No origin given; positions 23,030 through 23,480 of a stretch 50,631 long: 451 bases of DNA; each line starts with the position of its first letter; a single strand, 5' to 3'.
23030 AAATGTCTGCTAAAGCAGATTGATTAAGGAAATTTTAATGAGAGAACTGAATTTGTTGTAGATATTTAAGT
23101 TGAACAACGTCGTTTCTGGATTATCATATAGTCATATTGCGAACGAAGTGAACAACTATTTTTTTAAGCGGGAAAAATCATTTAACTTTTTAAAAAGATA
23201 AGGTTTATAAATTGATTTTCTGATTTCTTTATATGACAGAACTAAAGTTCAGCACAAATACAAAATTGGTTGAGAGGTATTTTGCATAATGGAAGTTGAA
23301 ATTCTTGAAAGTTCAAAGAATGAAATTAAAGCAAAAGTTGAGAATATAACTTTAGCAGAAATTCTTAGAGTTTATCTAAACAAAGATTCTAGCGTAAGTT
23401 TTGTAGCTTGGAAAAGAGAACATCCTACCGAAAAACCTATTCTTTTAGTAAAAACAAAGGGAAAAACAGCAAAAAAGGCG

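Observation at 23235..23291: L-motif: a conserved two-hairpin, SD-presenting 5' leader in front of at least five unrelated genes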

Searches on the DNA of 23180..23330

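Call 61: search_rna_families(source=window, start=23180, end=23330, threshold=evalue, max_evalue=10)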
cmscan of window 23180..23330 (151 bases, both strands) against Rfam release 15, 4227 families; matches with E-value up to 10: 3.
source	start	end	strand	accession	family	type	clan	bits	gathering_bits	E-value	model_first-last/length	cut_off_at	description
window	23272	23323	-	RF02181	ST7-AS2_1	Gene; lncRNA;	-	19.4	80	0.041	34-72/72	no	ST7 antisense RNA 2 conserved region 1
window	23190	23224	+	RF01569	DdR2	Gene; snRNA; snoRNA; CD-box;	-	13.8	80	8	39-83/83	no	Dictyostelium snoRNA DdR2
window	23210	23281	+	RF02192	TCL6_2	Gene; lncRNA;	-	10.9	45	7.8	50-126/126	no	T-cell leukemia/lymphoma 6 conserved region 2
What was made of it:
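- On Any Rfam 15 family: The rpoL copy with flanks, at E up to 10, gives only chance hits of 11-19 bits against gathering scores of 45-80 (call 61).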
